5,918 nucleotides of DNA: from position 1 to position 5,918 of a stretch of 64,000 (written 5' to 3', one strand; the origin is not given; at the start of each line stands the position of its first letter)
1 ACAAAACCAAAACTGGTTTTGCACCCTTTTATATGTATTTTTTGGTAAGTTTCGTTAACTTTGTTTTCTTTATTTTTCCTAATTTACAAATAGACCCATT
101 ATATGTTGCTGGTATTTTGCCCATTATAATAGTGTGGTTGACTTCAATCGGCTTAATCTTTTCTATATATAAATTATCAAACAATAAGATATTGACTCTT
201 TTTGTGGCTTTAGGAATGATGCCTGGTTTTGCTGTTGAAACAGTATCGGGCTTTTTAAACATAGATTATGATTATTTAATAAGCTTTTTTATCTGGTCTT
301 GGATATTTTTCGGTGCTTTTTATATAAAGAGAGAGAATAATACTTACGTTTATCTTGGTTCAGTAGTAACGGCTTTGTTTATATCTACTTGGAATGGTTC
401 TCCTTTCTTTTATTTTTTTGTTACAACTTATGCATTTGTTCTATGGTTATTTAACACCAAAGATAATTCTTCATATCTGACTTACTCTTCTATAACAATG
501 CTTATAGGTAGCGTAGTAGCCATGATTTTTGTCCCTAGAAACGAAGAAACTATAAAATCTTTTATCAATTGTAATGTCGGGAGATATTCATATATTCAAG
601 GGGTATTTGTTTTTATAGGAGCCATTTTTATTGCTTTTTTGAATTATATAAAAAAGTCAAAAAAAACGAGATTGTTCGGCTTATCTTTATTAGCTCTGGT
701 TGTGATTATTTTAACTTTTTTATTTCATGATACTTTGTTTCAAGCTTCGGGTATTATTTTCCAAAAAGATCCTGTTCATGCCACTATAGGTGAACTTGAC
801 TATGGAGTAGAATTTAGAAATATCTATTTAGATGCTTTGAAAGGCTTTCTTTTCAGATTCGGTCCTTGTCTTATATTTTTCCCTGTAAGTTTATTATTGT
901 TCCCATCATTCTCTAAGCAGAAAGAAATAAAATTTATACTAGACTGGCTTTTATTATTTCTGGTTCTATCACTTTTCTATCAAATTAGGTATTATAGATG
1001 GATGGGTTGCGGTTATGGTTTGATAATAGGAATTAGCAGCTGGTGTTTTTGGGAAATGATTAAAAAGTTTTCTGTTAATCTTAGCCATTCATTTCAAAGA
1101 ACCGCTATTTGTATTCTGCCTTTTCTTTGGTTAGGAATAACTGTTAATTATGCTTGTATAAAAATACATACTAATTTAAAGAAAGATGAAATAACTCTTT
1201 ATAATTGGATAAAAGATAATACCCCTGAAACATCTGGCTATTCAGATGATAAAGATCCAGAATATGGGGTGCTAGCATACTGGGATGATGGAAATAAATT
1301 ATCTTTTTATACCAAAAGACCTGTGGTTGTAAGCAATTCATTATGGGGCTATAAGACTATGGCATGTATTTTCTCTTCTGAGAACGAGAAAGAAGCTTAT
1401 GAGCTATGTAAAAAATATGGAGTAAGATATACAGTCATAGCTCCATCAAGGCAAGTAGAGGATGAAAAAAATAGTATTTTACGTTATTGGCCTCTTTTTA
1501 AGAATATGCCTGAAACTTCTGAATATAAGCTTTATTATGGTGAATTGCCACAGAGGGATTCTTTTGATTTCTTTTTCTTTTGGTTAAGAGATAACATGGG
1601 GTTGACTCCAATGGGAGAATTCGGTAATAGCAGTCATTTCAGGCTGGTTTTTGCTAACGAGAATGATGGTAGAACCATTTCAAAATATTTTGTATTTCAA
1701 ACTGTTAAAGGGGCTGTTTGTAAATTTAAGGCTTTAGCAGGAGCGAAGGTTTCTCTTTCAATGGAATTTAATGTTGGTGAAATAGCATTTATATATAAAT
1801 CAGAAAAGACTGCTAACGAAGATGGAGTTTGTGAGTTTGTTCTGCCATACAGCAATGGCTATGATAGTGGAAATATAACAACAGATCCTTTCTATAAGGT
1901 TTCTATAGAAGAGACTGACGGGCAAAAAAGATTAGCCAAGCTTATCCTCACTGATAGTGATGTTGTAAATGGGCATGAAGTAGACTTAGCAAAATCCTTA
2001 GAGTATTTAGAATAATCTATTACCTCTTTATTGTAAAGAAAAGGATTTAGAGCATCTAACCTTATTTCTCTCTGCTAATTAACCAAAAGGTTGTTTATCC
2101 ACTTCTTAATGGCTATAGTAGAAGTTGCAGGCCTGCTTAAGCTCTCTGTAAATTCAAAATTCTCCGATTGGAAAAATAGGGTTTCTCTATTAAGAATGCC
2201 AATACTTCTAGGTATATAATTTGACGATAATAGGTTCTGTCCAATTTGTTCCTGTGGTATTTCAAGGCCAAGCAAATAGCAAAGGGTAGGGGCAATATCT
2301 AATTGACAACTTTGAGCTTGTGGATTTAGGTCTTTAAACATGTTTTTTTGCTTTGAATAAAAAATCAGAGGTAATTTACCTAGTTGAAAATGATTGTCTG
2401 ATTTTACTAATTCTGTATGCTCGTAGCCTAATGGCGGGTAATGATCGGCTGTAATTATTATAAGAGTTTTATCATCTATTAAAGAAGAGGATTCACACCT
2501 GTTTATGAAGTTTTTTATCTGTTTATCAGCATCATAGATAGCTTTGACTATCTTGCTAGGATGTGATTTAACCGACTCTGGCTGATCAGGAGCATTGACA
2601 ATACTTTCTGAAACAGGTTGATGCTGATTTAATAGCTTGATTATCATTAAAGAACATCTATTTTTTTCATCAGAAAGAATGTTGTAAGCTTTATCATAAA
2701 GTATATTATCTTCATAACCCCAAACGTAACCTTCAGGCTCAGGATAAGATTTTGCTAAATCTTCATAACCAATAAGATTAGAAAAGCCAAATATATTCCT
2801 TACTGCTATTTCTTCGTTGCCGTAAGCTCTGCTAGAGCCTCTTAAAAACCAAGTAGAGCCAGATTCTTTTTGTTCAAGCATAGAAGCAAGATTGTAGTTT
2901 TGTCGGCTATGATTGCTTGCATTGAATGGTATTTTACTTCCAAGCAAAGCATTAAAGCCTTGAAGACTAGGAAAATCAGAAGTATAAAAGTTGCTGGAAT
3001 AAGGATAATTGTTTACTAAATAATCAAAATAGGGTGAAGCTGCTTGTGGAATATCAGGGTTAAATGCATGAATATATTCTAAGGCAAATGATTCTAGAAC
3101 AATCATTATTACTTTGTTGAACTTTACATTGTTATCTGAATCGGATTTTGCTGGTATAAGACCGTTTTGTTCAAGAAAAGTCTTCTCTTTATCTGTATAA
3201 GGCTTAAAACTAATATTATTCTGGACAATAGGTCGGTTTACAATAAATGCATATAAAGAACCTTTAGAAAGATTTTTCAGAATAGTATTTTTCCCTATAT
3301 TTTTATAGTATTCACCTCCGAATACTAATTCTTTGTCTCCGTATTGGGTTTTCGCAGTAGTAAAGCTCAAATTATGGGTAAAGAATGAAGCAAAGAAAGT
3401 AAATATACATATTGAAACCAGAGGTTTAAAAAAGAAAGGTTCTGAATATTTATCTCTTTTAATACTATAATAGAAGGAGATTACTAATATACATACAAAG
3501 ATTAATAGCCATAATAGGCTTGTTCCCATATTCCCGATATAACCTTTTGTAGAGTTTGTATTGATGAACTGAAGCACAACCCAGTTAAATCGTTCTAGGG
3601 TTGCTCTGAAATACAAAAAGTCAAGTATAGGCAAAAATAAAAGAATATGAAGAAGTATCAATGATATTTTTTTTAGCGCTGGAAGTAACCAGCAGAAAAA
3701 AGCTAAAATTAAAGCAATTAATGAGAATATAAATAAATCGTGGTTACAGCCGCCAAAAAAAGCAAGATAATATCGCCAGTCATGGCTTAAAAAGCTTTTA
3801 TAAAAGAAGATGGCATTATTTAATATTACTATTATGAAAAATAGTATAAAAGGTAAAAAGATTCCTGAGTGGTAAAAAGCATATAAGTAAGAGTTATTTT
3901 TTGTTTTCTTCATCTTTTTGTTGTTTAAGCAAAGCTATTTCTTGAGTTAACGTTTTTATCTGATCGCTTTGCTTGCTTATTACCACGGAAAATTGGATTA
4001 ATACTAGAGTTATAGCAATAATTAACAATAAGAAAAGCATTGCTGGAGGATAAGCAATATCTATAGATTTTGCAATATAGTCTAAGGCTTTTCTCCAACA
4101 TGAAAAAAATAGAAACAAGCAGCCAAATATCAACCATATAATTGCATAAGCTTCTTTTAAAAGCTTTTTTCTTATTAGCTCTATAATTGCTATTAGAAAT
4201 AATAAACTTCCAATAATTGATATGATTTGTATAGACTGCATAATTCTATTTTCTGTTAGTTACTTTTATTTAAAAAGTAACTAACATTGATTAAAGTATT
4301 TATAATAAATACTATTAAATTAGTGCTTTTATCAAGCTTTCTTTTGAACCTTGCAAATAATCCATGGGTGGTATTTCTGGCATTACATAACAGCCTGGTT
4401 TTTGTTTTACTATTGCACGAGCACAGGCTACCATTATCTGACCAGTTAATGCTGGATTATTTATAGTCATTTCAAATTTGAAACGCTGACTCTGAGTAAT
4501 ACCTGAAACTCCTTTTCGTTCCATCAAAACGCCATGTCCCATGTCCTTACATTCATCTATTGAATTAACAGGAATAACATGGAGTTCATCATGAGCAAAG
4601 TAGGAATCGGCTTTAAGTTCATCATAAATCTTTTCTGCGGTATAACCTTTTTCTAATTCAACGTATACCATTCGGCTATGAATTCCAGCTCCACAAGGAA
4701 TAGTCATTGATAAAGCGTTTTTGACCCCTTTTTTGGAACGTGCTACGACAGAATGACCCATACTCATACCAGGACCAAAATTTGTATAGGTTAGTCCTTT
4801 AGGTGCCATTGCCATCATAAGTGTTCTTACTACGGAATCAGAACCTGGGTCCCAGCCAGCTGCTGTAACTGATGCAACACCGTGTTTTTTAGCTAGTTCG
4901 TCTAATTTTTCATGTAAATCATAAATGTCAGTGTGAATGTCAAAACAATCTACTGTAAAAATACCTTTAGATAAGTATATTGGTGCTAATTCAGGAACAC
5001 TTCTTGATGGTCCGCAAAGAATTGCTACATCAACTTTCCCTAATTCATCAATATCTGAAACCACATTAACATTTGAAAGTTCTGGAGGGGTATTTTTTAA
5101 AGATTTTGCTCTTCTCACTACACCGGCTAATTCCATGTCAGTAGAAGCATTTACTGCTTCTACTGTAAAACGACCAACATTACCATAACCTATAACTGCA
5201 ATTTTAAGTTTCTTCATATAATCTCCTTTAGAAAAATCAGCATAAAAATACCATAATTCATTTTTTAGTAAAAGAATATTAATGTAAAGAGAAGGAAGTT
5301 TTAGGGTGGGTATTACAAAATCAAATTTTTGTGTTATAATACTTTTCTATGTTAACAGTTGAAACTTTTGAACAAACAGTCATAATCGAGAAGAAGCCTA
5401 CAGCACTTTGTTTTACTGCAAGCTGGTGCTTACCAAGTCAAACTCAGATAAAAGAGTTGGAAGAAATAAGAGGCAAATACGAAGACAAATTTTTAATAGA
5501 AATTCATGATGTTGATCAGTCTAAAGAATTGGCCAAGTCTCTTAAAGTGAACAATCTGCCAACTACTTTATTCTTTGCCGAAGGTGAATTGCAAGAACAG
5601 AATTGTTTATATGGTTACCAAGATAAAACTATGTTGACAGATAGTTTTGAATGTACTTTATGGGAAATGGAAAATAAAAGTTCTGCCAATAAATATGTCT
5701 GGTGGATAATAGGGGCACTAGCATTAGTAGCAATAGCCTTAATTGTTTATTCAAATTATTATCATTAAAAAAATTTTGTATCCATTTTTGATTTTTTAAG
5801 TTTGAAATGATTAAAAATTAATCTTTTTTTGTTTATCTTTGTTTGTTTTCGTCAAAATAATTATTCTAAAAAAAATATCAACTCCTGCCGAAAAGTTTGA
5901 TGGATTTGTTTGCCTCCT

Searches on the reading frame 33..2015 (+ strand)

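Call 8: search_protein_families(library=pfam, proteins=[window:33-2015:+], max_evalue=0.001)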
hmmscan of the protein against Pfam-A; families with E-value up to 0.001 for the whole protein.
window:33-2015:+ (660 aa): 2 families
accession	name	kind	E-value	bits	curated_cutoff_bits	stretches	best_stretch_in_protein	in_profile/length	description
PF18079.6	AglB_L1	-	6.8e-09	36.1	23.6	1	560-650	1-87/87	Archaeal glycosylation protein B long peripheral domain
PF22627.1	AglB_core-like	-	1e-07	32.8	27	1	391-469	23-106/111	AglB core domain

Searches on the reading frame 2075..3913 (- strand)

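Call 8: search_protein_families(library=pfam, proteins=[window:2075-3913:-], max_evalue=0.001)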
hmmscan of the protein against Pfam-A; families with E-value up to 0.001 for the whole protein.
window:2075-3913:- (612 aa): 1 family
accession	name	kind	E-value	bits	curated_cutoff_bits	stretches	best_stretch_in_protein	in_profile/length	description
PF00884.28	Sulfatase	-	2.3e-15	57.1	25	1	268-549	3-300/301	Sulfatase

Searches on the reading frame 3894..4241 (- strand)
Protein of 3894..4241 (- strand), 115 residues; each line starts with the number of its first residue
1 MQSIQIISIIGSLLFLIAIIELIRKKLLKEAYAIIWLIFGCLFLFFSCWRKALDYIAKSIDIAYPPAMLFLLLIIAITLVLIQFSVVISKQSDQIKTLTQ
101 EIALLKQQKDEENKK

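Call 8: search_protein_families(library=pfam, proteins=[window:3894-4241:-], max_evalue=0.001)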
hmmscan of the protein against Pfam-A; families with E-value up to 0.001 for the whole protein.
window:3894-4241:- (115 aa): 1 family
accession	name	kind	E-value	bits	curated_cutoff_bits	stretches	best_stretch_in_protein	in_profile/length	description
PF10066.14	DUF2304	-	1.2e-26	93.5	25.5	1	4-107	2-105/106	Uncharacterized conserved protein (DUF2304)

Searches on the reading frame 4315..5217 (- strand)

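Call 8: search_protein_families(library=pfam, proteins=[window:4315-5217:-], max_evalue=0.001)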
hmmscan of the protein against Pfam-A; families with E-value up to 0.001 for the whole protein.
window:4315-5217:- (300 aa): 3 families
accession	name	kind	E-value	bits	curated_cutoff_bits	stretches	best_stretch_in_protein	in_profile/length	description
PF16654.10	DAPDH_C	-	1.5e-16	61.1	30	1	121-175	1-55/154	Diaminopimelic acid dehydrogenase C-terminal domain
PF01408.29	GFO_IDH_MocA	-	4.3e-07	31.1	24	1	4-85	1-86/120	Oxidoreductase family, NAD-binding Rossmann fold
PF03447.22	NAD_binding_3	-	3.5e-06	28.1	24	1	10-87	1-84/116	Homoserine dehydrogenase, NAD binding domain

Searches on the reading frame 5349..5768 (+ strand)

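Call 8: search_protein_families(library=pfam, proteins=[window:5349-5768:+], max_evalue=0.001)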
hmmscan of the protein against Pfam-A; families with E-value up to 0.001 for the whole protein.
window:5349-5768:+ (139 aa): 2 families
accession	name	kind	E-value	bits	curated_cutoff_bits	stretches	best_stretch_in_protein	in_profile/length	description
PF00085.26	Thioredoxin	-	9.1e-12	45.3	23.5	1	2-97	5-98/103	Thioredoxin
PF13098.12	Thioredoxin_2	-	9.7e-08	32.7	27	1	14-97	4-101/104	Thioredoxin-like domain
